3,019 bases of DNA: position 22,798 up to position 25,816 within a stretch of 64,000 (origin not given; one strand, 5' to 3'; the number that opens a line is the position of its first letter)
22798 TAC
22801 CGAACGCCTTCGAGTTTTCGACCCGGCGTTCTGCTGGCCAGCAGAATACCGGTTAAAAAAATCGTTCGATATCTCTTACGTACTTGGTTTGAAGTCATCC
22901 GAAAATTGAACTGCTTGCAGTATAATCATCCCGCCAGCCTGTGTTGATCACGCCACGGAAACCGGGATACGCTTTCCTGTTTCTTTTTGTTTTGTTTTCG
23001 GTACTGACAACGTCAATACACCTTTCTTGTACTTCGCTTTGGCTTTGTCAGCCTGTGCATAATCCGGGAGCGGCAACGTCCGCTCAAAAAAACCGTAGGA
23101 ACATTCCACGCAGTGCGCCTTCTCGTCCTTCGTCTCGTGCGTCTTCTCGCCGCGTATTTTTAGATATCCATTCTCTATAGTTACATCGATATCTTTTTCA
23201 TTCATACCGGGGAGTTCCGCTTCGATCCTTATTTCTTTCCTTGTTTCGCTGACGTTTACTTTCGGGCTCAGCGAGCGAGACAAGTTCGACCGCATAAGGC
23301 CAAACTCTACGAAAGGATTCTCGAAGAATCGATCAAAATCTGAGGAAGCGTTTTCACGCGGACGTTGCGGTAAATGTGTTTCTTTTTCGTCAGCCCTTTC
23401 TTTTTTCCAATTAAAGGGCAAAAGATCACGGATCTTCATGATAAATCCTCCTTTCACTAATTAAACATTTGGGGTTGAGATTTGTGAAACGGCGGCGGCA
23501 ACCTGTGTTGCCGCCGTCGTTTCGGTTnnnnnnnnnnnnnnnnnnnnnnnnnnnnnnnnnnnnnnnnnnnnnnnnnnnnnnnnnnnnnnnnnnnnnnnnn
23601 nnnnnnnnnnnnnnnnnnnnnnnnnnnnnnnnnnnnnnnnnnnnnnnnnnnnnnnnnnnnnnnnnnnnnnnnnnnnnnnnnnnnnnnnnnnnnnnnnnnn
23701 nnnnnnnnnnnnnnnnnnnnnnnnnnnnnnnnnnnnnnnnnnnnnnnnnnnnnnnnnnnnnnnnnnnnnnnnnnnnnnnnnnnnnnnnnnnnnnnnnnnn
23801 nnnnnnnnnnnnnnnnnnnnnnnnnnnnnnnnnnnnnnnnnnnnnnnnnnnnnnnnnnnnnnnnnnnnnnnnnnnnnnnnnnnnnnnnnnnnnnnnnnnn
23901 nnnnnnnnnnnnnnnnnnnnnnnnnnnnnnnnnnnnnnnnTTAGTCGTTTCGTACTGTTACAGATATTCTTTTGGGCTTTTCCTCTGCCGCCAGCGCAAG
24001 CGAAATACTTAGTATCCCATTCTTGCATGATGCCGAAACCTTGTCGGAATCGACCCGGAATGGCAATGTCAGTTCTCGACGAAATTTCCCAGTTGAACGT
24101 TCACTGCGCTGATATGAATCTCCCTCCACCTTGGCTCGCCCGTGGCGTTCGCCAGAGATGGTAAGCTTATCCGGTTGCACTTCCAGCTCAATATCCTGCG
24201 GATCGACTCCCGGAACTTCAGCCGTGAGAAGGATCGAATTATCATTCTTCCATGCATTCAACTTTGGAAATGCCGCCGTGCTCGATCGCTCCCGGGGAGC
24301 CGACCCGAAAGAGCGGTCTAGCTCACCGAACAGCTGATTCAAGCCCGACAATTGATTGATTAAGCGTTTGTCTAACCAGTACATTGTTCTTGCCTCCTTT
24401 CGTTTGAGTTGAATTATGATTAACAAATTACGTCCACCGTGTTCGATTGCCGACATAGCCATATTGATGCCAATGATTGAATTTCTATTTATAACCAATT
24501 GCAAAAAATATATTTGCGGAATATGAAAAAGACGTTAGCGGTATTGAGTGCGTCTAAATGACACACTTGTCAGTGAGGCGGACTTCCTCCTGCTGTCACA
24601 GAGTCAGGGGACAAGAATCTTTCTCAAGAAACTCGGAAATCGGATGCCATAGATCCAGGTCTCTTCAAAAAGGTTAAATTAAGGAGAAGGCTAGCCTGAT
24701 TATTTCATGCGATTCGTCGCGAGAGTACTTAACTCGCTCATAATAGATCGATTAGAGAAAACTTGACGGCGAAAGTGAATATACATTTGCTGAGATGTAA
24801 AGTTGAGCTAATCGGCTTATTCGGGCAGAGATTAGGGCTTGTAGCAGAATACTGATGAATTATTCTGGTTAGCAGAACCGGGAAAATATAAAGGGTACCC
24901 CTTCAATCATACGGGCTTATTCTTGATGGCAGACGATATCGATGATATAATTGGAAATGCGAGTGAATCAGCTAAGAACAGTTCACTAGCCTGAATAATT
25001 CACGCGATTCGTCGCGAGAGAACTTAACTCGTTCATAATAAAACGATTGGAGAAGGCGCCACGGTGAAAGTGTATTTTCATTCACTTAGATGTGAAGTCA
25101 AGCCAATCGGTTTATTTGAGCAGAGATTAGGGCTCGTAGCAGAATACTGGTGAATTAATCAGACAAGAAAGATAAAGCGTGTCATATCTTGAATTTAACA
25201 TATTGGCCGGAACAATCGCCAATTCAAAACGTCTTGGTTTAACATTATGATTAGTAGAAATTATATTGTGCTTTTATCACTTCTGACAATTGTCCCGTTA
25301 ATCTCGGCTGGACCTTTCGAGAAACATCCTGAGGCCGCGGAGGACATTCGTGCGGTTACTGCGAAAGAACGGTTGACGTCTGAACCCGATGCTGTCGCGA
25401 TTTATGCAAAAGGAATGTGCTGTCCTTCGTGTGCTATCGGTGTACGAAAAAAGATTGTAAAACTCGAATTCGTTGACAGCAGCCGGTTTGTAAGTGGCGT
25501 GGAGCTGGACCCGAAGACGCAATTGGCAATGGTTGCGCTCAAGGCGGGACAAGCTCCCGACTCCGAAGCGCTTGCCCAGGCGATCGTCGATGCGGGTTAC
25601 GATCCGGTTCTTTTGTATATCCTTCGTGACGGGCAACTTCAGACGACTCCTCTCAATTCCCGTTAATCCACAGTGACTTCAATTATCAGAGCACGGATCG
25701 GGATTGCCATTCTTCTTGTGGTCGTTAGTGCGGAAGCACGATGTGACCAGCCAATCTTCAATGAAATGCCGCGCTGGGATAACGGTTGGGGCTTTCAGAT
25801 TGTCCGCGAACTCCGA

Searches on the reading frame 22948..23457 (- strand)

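Call 12: search_protein_families(library=pfam, proteins=[window:22948-23457:-])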
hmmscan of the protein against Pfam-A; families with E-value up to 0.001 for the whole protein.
window:22948-23457:- (169 aa): 2 families
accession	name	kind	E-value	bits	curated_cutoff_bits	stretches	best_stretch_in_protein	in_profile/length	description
PF00011.27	HSP20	-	6.4e-23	81.2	20.8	1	70-166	3-101/102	Hsp20/alpha crystallin family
PF17886.7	ArsA_HSP20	-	3.3e-05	23.8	22.5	1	75-150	3-61/63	HSP20-like domain found in ArsA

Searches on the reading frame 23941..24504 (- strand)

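Call 35: search_protein_families(library=pfam, proteins=[window:23941-24504:-], max_evalue=0.01)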
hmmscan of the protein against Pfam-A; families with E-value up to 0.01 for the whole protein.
window:23941-24504:- (187 aa): 2 families
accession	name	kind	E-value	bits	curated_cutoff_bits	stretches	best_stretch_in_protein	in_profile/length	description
PF00011.27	HSP20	-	3e-21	75.8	20.8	1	85-182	3-101/102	Hsp20/alpha crystallin family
PF17886.7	ArsA_HSP20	-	8.5e-08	32.1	22.5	1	89-168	2-62/63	HSP20-like domain found in ArsA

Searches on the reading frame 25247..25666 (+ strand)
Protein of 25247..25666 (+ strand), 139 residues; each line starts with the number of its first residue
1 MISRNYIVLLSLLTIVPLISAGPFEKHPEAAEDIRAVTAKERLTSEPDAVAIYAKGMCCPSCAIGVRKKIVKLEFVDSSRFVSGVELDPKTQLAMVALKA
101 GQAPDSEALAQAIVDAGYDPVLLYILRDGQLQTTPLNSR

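Call 35: search_protein_families(library=pfam, proteins=[window:25247-25666:+], max_evalue=0.01)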
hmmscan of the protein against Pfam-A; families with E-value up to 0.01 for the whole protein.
window:25247-25666:+ (139 aa): 1 family
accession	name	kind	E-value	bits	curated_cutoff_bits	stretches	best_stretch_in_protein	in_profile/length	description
PF00403.32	HMA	-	0.00014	22.6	24.8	1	53-119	3-62/62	Heavy-metal-associated domain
